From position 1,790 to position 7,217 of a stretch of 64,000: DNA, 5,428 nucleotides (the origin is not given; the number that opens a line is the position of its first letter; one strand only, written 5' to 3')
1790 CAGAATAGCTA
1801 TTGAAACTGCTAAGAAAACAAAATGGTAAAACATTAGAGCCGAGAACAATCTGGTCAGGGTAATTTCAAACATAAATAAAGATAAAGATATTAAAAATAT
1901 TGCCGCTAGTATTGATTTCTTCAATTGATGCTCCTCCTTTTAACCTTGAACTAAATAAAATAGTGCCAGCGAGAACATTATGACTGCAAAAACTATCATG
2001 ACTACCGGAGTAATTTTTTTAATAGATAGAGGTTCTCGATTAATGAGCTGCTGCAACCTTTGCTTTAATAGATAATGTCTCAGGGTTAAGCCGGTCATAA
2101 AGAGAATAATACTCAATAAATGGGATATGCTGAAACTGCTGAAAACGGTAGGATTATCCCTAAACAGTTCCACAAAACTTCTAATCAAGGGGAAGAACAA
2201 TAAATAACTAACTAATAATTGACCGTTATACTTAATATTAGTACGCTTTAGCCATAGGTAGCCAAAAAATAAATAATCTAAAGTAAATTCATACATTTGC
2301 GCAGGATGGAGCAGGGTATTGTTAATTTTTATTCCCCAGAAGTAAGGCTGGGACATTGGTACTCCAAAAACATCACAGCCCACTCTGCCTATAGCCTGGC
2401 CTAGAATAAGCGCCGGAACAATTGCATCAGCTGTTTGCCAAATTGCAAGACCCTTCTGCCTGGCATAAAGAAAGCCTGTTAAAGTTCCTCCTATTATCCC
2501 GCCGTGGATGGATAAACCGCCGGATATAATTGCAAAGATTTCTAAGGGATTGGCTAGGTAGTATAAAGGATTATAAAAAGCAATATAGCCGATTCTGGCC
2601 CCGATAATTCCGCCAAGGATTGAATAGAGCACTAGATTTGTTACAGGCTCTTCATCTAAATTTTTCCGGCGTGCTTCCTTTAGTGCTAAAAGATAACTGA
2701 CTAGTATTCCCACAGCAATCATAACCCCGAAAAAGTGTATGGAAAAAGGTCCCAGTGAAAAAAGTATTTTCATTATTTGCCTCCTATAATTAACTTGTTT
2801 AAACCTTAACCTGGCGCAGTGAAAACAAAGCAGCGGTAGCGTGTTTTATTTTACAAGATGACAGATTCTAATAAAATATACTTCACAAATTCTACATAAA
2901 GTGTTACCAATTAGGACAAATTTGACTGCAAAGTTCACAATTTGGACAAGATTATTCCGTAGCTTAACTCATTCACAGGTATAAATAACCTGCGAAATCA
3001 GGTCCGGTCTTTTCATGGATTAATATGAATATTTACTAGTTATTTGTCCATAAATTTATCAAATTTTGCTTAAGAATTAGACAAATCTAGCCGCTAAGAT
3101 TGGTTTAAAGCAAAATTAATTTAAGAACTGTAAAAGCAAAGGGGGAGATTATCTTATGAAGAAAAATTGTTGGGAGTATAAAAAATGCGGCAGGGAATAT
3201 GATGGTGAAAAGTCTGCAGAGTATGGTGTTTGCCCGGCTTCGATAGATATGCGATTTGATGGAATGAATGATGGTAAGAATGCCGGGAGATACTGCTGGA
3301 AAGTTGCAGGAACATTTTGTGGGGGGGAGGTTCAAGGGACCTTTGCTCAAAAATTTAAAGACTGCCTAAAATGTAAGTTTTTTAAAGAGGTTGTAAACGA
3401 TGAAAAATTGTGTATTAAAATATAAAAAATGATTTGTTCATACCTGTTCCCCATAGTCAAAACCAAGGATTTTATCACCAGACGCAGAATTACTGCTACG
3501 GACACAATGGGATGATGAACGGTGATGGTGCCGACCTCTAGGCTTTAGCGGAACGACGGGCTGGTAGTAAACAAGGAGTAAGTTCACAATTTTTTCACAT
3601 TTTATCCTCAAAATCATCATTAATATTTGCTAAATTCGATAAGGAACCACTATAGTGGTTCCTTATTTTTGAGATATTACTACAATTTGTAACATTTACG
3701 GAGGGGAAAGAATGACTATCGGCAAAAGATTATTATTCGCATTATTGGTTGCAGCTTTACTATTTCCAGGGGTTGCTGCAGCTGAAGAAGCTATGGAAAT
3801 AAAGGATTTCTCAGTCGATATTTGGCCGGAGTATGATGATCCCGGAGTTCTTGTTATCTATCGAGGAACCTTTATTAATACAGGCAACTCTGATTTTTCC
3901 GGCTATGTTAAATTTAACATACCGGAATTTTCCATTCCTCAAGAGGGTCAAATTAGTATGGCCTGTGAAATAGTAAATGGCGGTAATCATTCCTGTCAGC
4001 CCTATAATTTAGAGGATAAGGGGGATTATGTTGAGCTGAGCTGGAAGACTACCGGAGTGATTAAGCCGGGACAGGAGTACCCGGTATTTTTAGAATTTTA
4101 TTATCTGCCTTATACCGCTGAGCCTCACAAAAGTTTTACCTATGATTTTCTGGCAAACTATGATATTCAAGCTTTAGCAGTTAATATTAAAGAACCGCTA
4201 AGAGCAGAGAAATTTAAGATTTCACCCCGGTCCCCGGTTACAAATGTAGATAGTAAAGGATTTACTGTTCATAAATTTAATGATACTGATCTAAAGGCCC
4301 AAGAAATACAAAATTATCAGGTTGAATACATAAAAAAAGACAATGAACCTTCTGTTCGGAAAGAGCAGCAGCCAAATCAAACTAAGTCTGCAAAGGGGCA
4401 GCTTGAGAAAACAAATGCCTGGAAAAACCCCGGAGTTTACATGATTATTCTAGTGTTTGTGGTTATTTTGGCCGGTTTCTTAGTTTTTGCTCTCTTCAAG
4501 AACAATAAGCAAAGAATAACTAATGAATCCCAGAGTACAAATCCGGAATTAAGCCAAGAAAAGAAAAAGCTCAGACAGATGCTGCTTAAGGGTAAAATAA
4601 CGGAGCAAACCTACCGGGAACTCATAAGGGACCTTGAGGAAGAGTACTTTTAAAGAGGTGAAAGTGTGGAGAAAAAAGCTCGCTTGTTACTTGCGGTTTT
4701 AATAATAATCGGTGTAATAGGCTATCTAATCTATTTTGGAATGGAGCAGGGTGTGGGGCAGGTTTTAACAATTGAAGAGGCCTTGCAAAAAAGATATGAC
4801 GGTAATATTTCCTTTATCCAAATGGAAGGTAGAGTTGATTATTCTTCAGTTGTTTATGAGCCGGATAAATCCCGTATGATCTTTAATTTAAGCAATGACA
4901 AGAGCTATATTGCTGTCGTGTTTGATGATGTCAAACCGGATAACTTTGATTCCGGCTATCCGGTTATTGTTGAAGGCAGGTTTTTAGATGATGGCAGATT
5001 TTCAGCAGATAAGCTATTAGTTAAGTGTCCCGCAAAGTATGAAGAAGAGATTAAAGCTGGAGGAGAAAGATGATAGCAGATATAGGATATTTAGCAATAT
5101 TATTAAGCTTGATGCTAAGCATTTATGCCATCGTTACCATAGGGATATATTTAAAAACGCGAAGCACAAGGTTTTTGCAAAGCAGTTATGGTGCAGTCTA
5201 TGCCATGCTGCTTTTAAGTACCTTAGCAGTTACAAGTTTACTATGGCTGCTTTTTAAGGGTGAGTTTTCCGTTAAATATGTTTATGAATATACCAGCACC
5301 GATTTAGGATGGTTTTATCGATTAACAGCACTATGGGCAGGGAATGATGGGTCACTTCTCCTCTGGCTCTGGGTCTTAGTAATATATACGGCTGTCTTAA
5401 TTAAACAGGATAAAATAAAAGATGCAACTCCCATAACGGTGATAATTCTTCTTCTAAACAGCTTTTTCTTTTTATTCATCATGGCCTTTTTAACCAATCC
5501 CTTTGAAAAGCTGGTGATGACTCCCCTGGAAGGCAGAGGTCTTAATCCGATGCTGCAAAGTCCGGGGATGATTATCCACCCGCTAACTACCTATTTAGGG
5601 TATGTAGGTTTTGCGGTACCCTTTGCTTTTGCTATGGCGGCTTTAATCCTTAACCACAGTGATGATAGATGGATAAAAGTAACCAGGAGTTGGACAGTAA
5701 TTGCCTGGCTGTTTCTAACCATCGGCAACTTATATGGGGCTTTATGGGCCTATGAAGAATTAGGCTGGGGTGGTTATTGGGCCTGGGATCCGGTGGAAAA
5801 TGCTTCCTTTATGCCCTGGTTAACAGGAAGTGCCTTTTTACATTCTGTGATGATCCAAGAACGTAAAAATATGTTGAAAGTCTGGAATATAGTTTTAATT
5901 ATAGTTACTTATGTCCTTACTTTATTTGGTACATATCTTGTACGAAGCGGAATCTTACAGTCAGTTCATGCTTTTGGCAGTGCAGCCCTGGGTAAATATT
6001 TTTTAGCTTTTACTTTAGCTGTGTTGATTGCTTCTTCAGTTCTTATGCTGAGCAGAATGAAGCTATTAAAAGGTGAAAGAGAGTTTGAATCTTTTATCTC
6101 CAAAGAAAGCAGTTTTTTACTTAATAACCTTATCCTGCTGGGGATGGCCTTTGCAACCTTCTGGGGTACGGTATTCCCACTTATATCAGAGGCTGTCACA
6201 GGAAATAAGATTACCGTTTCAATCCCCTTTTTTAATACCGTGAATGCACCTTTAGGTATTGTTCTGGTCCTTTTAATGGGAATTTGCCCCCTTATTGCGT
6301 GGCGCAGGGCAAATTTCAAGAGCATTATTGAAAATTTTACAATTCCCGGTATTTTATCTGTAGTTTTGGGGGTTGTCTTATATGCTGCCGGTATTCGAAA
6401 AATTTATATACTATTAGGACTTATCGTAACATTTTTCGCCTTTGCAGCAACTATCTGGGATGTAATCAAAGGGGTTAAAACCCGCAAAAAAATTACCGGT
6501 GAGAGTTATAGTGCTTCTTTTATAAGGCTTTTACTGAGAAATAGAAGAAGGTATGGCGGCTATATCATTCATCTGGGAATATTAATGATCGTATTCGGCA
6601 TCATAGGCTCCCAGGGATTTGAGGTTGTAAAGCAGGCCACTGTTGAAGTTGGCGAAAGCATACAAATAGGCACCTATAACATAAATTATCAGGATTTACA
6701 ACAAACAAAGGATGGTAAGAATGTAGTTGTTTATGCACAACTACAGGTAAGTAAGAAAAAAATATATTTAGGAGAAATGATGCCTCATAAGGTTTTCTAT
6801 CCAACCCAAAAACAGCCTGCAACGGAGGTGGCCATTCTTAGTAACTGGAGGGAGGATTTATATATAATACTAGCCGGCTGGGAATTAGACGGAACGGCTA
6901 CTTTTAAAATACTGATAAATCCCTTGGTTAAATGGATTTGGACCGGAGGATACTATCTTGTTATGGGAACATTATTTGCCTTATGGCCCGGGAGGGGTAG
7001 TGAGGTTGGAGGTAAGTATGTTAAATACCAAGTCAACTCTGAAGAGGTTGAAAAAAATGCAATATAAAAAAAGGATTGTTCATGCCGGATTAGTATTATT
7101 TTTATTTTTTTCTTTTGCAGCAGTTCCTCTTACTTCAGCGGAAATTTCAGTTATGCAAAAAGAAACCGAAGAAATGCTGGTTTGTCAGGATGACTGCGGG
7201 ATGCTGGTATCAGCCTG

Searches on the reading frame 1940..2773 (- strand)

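Call 37: search_protein_families(library=pfam, proteins=[window:1940-2773:-], max_evalue=0.0001)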
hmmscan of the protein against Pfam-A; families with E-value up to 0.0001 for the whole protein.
window:1940-2773:- (277 aa): 1 family
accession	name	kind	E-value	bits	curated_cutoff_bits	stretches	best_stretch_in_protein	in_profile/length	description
PF01790.23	LGT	-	3e-60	204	24.9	1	3-231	2-237/240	Prolipoprotein diacylglyceryl transferase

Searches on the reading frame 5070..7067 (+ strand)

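Call 37: search_protein_families(library=pfam, proteins=[window:5070-7067:+], max_evalue=0.0001)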
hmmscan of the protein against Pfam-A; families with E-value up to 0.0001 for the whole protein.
window:5070-7067:+ (665 aa): 2 families
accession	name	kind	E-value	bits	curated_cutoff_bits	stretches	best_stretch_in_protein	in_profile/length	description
PF16327.10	CcmF_C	-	3.6e-61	207.6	28.7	1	316-638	4-320/323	Cytochrome c-type biogenesis protein CcmF C-terminal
PF01578.25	Cytochrom_C_asm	-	6.1e-41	140.8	29.9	1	94-293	6-206/212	Cytochrome C assembly protein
